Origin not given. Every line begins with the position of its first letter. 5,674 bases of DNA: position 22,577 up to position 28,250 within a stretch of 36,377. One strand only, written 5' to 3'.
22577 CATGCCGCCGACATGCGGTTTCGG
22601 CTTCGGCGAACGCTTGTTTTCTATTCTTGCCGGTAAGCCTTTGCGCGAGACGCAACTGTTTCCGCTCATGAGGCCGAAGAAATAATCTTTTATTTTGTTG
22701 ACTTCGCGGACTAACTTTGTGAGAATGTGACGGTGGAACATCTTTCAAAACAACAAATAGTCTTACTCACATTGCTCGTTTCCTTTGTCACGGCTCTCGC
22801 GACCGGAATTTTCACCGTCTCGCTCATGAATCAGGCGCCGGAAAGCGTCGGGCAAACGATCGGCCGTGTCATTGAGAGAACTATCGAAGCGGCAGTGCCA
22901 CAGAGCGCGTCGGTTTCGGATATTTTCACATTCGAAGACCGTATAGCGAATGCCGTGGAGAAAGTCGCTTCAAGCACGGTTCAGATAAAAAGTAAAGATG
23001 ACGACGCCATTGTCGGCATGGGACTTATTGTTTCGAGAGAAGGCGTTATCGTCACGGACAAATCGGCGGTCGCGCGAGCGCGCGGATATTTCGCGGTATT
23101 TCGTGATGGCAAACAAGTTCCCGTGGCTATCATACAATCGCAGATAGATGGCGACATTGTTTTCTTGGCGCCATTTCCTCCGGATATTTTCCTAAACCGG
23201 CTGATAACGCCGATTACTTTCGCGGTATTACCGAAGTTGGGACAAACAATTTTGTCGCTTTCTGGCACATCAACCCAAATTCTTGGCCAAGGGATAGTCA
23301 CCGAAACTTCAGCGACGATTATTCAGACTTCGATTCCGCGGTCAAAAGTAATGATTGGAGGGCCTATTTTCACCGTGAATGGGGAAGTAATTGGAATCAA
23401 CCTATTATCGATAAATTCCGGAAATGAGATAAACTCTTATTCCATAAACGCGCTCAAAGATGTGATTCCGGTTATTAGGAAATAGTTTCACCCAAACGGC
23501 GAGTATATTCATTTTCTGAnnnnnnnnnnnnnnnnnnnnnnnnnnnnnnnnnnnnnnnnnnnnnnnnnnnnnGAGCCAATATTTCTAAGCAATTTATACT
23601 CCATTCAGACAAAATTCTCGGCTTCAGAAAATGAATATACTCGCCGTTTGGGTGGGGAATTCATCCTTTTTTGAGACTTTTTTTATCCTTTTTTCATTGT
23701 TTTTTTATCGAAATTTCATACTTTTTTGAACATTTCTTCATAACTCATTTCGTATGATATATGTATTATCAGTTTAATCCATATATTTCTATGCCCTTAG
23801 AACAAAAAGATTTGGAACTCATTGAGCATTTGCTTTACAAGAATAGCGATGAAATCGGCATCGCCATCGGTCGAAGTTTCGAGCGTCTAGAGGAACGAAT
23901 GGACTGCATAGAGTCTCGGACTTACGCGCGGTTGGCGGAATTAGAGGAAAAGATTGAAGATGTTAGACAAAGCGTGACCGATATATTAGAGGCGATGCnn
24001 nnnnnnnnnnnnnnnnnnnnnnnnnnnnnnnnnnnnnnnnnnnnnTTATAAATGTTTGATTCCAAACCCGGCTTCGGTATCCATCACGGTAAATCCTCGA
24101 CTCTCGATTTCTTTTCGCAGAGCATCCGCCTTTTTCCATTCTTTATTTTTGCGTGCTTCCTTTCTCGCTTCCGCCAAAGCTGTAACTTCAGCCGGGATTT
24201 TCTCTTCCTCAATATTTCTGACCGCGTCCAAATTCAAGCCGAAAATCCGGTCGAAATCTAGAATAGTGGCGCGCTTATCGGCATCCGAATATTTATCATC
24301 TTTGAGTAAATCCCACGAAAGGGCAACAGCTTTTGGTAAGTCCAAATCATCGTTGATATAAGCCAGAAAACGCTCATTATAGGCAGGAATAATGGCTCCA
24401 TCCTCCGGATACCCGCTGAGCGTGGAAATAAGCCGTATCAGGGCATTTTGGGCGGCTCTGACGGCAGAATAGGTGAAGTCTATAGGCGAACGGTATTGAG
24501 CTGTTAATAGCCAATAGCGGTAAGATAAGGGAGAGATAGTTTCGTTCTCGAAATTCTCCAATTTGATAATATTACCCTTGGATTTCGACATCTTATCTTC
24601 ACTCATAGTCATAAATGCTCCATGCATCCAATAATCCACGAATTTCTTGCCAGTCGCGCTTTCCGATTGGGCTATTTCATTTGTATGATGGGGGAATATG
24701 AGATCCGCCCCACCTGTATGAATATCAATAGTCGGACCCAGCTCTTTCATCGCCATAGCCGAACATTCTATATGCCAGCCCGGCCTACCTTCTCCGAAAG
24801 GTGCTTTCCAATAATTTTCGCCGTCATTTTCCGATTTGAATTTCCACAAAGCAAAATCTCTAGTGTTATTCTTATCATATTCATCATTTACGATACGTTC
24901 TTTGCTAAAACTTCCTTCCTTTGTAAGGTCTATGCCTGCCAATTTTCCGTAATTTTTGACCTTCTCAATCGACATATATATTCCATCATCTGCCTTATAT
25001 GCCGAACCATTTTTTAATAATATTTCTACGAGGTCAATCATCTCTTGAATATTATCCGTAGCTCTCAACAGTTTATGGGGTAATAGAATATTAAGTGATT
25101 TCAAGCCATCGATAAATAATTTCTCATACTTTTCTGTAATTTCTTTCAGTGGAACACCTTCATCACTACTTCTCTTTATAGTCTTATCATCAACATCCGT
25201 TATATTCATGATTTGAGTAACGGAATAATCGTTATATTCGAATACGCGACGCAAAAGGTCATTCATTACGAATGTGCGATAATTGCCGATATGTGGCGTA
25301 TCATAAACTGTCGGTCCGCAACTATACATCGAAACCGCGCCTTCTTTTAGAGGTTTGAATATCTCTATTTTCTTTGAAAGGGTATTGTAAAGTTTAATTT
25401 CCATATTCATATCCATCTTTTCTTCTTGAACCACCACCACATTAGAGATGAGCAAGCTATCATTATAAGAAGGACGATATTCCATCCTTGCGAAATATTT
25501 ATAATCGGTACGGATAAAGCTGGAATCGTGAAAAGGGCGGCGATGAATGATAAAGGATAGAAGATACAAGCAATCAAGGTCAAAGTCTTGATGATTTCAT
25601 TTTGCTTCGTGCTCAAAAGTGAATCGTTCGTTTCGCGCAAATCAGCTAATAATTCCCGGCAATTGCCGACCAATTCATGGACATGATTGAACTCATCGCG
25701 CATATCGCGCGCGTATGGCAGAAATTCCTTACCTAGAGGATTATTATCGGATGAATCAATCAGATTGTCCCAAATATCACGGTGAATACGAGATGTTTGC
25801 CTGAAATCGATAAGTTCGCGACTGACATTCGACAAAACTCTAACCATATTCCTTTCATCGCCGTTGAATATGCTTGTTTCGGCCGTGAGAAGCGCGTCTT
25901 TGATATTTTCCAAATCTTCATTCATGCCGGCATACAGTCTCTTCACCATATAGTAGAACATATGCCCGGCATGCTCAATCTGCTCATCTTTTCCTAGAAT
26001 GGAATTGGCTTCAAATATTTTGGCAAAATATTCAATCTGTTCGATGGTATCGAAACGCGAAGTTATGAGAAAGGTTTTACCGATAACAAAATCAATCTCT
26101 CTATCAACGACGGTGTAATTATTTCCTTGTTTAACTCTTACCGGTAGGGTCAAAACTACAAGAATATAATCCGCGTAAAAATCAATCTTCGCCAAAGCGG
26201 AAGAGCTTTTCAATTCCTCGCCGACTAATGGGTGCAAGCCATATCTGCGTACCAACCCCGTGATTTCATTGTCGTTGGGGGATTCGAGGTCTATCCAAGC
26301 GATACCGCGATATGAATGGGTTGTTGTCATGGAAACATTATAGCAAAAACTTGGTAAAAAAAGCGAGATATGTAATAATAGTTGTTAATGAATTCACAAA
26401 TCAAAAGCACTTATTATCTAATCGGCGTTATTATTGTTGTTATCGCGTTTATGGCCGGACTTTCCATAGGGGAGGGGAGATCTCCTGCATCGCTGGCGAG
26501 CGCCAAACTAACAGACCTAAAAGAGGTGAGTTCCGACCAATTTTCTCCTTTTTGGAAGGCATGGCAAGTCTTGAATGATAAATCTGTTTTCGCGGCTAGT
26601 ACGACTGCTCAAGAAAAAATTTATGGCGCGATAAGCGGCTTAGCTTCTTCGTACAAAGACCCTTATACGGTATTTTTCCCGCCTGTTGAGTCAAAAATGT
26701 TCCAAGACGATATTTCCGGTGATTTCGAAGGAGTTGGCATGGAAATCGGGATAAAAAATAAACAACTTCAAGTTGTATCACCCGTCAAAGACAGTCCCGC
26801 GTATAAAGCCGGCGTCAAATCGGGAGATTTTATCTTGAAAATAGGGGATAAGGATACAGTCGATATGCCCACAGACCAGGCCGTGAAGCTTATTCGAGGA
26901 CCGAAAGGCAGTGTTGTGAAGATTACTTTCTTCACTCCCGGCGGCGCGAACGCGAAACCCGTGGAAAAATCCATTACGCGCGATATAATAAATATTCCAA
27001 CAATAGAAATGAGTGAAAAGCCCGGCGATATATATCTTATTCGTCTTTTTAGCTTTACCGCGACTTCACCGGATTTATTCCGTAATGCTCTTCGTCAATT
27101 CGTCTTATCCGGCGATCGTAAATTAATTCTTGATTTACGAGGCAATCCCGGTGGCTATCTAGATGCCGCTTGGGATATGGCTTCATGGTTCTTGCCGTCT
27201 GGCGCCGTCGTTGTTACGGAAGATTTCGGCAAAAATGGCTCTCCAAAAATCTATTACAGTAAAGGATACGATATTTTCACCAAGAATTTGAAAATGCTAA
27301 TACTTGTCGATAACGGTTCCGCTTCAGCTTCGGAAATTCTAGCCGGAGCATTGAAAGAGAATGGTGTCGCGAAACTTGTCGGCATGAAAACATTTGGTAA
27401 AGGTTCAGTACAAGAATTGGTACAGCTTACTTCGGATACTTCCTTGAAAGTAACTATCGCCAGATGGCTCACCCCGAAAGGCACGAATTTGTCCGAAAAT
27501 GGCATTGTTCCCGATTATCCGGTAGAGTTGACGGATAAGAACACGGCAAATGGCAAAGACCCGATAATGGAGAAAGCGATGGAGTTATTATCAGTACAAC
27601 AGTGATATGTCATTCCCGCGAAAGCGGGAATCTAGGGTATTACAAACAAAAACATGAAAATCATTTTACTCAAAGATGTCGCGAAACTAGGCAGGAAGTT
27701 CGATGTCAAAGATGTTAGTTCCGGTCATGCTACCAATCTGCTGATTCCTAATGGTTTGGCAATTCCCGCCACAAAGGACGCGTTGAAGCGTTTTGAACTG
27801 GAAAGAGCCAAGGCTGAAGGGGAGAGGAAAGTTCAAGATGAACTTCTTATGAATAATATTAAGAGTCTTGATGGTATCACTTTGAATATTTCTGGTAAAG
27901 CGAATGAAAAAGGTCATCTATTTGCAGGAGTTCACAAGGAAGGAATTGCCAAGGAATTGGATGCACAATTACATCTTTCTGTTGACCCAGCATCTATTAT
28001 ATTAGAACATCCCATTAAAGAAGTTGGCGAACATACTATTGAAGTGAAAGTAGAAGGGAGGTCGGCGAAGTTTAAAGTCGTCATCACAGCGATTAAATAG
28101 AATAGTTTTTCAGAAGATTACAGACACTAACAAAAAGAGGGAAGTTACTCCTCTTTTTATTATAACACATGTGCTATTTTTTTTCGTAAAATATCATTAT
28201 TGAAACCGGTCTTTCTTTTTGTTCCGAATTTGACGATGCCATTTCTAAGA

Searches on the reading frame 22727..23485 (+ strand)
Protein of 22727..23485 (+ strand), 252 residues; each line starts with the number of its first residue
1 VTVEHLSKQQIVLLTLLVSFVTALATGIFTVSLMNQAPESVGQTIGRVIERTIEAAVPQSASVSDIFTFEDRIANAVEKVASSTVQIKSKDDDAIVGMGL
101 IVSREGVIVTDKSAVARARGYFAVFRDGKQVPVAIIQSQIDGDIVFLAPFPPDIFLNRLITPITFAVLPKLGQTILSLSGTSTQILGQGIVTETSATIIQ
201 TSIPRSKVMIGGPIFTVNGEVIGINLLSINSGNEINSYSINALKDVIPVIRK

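Call 69: search_protein_families(library=pfam, proteins=[window:22727-23485:+], max_evalue=0.001)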
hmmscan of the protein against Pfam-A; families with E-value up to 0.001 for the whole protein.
window:22727-23485:+ (252 aa): 1 family
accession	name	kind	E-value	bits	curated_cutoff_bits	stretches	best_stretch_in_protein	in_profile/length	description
PF13365.12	Trypsin_2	-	4.3e-10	40.9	27.6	1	97-224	1-144/144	Trypsin-like peptidase domain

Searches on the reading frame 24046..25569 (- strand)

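Call 69: search_protein_families(library=pfam, proteins=[window:24046-25569:-], max_evalue=0.001)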
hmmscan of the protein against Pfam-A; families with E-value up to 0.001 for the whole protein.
window:24046-25569:- (507 aa): 5 families
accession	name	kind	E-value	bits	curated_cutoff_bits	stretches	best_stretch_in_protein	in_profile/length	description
PF01406.26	tRNA-synt_1e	-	1.7e-101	340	27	1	71-374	2-300/301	tRNA synthetases class I (C) catalytic domain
PF09334.17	tRNA-synt_1g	-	1.7e-10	40.6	20.1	1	291-375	292-376/391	tRNA synthetases class I (M)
PF23493.1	CysS_C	-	5.3e-09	36.5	23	1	457-499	3-45/51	Cysteinyl-tRNA ligase anticodon binding domain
PF01921.24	tRNA-synt_1f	-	1e-05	25.1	27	0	82-148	26-89/360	tRNA synthetases class I (K)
PF00749.27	tRNA-synt_1c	-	9e-05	22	23.4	1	144-195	48-99/314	tRNA synthetases class I (E and Q), catalytic domain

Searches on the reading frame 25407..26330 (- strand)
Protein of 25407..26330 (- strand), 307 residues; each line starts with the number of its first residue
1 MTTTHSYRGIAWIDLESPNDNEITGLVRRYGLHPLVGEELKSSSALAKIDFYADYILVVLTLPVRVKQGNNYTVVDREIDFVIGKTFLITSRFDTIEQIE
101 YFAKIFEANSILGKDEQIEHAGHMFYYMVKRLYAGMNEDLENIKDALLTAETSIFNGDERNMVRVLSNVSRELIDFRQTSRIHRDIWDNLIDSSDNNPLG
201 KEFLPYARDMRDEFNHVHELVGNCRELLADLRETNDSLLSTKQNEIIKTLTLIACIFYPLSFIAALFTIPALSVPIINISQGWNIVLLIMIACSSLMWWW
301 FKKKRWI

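Call 69: search_protein_families(library=pfam, proteins=[window:25407-26330:-], max_evalue=0.001)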
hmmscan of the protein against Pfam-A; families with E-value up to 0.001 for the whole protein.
window:25407-26330:- (307 aa): 1 family
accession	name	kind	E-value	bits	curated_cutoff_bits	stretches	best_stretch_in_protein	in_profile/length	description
PF01544.23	CorA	-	8e-46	157.1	27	1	9-303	3-292/292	CorA-like Mg2+ transporter protein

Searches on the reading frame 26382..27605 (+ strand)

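Call 69: search_protein_families(library=pfam, proteins=[window:26382-27605:+], max_evalue=0.001)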
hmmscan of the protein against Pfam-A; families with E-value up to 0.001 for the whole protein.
window:26382-27605:+ (407 aa): 4 families
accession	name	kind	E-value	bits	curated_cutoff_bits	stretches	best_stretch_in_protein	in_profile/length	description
PF03572.23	Peptidase_S41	-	4.6e-45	153.6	24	1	218-381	3-165/165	Peptidase family S41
PF17820.7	PDZ_6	-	2.4e-12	46.8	27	1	131-182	2-51/54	PDZ domain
PF00595.29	PDZ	-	1.2e-09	38.9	23.2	1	117-181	11-78/81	PDZ domain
PF13180.12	PDZ_2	-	3.9e-05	24.3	27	1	126-182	11-66/80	PDZ domain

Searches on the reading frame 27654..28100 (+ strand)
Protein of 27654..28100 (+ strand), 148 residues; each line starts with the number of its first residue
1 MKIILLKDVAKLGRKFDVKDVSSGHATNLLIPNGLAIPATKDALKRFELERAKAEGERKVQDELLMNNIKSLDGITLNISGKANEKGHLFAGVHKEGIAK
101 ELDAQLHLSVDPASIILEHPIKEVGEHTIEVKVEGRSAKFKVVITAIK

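Call 69: search_protein_families(library=pfam, proteins=[window:27654-28100:+], max_evalue=0.001)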
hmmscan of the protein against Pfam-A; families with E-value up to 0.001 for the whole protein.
window:27654-28100:+ (148 aa): 2 families
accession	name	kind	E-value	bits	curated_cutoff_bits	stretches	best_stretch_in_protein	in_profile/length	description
PF01281.25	Ribosomal_L9_N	-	1.2e-19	70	20.7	1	1-47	1-47/47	Ribosomal protein L9, N-terminal domain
PF03948.19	Ribosomal_L9_C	-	1.6e-14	54.5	23.2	1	70-145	8-85/86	Ribosomal protein L9, C-terminal domain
